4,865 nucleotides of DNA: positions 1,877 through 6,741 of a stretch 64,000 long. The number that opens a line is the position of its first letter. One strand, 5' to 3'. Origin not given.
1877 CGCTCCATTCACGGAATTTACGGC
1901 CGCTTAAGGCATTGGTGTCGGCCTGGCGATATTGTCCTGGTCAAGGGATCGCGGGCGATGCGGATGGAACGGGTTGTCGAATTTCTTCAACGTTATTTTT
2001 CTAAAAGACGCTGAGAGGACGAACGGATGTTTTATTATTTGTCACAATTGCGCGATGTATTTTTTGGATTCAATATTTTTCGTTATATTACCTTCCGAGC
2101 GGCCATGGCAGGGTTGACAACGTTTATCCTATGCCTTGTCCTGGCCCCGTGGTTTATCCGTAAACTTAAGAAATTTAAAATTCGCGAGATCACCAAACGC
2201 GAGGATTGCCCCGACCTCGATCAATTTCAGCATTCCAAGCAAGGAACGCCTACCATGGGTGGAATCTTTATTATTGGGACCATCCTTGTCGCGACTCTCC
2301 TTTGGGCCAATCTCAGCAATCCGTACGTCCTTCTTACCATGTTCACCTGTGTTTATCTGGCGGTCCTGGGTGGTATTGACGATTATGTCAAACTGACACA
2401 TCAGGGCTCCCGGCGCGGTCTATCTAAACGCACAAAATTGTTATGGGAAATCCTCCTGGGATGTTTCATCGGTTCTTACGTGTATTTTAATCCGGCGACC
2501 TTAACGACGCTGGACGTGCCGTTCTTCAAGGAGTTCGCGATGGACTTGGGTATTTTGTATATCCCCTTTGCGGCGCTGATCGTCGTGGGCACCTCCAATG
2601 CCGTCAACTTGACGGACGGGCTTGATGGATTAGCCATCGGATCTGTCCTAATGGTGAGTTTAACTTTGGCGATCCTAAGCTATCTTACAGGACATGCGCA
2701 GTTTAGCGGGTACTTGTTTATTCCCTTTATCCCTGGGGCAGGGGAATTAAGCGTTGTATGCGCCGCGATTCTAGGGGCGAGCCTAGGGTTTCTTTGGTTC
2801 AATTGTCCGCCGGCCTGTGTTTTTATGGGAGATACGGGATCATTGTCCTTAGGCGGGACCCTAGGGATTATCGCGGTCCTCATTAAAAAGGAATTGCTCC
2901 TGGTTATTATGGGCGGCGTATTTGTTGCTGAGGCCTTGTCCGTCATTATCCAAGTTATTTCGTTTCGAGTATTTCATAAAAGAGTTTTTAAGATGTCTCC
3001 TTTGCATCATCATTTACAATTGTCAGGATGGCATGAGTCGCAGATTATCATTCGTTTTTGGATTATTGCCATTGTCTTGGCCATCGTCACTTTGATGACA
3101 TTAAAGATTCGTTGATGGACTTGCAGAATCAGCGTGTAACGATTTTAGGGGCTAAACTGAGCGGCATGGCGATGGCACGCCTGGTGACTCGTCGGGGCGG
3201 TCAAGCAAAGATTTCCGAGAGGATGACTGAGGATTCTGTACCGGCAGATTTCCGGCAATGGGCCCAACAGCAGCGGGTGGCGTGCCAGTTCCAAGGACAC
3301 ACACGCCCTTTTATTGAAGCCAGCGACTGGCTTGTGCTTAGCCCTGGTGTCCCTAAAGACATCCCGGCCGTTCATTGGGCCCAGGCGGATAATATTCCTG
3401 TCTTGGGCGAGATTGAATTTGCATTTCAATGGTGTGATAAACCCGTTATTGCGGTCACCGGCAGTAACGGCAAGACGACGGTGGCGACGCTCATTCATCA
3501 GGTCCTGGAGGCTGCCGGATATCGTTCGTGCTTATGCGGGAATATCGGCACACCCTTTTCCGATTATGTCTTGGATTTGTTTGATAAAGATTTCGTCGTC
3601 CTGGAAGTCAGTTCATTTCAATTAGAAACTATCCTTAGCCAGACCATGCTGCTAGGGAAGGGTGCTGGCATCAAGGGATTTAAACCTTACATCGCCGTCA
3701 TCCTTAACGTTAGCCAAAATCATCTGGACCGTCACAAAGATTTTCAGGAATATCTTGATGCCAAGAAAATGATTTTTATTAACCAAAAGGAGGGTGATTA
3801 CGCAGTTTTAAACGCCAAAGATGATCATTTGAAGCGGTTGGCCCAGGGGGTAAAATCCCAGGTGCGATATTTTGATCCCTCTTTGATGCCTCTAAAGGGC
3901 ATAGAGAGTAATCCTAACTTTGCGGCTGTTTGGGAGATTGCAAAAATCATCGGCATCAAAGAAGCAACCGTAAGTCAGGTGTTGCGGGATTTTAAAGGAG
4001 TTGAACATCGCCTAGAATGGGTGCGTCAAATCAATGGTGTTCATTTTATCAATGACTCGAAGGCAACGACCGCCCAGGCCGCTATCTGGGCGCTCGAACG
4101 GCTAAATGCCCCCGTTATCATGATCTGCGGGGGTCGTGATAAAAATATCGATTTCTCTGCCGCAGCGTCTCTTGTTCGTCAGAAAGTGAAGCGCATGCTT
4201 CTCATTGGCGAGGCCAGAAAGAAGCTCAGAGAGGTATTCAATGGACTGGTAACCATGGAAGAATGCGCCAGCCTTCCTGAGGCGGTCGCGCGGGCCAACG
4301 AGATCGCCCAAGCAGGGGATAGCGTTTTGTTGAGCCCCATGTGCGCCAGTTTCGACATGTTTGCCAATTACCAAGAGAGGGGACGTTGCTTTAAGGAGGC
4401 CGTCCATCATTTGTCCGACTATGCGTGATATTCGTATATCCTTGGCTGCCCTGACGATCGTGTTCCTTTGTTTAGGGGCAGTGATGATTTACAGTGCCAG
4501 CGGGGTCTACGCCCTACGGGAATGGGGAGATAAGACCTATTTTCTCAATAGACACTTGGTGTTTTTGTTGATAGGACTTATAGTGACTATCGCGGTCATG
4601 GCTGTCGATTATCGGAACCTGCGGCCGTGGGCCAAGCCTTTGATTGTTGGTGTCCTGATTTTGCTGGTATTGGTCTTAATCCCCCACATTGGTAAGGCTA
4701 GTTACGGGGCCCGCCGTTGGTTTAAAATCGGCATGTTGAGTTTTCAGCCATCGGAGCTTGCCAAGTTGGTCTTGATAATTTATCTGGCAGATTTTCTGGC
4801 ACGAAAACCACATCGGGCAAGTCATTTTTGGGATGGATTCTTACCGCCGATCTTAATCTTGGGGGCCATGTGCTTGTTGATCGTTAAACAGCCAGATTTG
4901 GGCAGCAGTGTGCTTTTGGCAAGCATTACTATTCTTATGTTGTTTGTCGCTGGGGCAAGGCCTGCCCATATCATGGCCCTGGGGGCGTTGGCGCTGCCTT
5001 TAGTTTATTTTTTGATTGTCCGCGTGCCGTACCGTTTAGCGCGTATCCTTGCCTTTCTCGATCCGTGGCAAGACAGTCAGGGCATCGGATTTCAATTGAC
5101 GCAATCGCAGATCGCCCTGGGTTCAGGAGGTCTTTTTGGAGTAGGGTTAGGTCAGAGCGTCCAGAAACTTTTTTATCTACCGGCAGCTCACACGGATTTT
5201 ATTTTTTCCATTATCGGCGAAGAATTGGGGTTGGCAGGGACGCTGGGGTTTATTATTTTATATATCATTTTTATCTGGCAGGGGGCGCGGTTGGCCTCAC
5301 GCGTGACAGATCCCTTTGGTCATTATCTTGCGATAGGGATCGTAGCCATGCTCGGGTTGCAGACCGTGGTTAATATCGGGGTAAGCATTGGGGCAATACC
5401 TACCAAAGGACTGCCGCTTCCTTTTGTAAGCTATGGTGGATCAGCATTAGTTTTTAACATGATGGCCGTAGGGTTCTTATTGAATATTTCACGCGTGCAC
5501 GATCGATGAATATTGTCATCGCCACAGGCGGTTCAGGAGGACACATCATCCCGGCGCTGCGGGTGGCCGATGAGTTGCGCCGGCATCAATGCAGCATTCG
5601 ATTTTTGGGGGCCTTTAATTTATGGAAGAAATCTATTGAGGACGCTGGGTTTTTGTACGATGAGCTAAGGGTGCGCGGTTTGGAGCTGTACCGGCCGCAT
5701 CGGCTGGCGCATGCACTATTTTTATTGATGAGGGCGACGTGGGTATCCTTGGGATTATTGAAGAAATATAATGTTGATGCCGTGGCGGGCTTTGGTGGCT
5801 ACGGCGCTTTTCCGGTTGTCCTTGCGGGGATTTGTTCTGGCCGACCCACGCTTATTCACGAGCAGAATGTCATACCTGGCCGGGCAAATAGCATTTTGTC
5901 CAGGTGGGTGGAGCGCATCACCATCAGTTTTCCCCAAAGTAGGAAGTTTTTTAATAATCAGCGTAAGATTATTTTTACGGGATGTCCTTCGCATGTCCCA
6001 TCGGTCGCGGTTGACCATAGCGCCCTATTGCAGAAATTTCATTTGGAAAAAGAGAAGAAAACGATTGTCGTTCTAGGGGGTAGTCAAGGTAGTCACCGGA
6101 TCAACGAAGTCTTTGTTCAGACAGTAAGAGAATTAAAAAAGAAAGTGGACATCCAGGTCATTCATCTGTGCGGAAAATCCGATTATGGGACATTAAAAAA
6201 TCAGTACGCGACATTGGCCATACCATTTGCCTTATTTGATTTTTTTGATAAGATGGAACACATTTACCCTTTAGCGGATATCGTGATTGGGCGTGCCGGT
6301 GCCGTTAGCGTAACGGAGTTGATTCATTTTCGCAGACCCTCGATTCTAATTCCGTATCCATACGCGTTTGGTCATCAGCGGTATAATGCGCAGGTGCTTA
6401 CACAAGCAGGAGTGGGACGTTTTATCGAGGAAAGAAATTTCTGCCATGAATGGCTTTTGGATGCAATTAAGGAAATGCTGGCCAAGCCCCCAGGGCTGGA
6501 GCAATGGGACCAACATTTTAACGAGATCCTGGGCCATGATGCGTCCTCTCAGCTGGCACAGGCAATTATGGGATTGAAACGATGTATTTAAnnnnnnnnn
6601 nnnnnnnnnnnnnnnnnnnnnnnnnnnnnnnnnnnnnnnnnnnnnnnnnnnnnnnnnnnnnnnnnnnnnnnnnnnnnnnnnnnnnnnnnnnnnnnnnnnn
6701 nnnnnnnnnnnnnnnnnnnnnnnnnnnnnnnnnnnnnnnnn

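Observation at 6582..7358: Secreted HExxH...E metallopeptidase-like gene translationally embedded in the dcw cluster between murG and murC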

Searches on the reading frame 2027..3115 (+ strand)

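Call 5: search_protein_families(library=pfam, proteins=[window:2027-3115:+], max_evalue=0.01)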
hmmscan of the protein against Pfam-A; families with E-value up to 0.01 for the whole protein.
window:2027-3115:+ (362 aa): 2 families
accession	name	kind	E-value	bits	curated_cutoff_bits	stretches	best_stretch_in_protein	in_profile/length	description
PF00953.26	Glycos_transf_4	-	1.4e-33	116.6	27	1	103-285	3-158/160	Glycosyl transferase family 4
PF10555.14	MraY_sig1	-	1.4e-05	24.8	20.1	1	71-83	1-13/13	Phospho-N-acetylmuramoyl-pentapeptide-transferase signature 1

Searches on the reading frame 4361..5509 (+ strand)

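Call 5: search_protein_families(library=pfam, proteins=[window:4361-5509:+], max_evalue=0.01)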
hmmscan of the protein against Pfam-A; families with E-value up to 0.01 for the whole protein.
window:4361-5509:+ (382 aa): 1 family
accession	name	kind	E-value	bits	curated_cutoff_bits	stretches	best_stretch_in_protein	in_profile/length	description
PF01098.24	FTSW_RODA_SPOVE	-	3.6e-113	378.6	26.4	1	30-379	6-353/356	Cell cycle protein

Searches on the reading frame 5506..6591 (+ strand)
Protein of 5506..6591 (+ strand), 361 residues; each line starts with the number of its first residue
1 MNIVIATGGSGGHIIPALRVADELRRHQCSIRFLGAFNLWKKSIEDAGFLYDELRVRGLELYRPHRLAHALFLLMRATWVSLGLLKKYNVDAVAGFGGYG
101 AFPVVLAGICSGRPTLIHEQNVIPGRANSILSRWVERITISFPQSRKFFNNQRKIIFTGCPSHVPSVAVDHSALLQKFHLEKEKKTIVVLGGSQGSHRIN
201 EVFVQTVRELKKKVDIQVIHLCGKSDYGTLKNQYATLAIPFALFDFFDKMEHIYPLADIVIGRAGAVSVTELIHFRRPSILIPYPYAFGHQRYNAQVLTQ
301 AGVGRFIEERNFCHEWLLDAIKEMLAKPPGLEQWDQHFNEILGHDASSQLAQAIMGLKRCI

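Call 5: search_protein_families(library=pfam, proteins=[window:5506-6591:+], max_evalue=0.01)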
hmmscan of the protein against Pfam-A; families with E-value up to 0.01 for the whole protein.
window:5506-6591:+ (361 aa): 3 families
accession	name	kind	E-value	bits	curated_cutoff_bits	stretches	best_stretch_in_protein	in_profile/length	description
PF04101.22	Glyco_tran_28_C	-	1.2e-38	133.2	22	1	186-332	1-148/166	Glycosyltransferase family 28 C-terminal domain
PF03033.26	Glyco_transf_28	-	6.1e-26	91.6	26.2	1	3-139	1-138/139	Glycosyltransferase family 28 N-terminal domain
PF13579.12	Glyco_trans_4_4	-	0.0055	17.5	29.7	1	17-137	7-122/158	Glycosyl transferase 4-like domain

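Call 47: find_related_loci(query=A3, collection=metagenome_contigs, flank=4000)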
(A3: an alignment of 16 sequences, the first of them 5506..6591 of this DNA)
Query A3 (361 aa) in metagenome_contigs; peptide patterns used: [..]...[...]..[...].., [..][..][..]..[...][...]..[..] (x = any residue, [..] = any of these).
600 stretches matched a pattern (row limit reached: there are more); 564 encode a relative of the query (tblastn E <= 1e-3); the best 80 are kept; 80 distinct loci.
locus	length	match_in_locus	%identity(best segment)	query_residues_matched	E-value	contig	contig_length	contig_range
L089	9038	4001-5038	44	6-352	8e-95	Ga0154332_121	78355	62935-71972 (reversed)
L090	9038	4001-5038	41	13-359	6e-76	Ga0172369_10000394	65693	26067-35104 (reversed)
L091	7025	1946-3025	34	1-357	1e-63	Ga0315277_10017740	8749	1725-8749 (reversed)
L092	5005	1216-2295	34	1-357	2e-63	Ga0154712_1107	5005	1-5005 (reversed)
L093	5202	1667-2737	35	1-356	5e-63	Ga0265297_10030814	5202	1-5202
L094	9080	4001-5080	34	1-357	2e-65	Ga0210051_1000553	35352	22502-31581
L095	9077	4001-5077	34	1-356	1e-62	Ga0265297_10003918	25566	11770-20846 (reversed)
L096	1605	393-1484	34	2-359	6e-65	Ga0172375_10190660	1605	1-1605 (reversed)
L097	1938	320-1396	35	1-359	2e-60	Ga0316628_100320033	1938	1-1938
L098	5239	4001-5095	35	2-357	3e-57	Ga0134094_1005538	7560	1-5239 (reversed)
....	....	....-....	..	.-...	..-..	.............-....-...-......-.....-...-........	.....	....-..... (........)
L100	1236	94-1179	32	1-358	5e-58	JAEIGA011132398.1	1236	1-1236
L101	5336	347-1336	35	1-324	4e-54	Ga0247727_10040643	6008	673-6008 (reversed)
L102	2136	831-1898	31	1-360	2e-54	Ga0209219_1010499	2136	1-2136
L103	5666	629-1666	31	1-352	1e-53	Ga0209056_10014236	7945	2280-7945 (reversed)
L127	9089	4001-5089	31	1-357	1e-49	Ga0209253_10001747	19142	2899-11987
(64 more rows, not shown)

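Call 75: search_protein_families(library=pfam, proteins=[L127:5104-5610:+], max_evalue=0.001)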
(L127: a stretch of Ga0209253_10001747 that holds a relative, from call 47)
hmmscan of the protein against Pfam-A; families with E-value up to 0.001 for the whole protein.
L127:5104-5610:+ (168 aa): 0 families
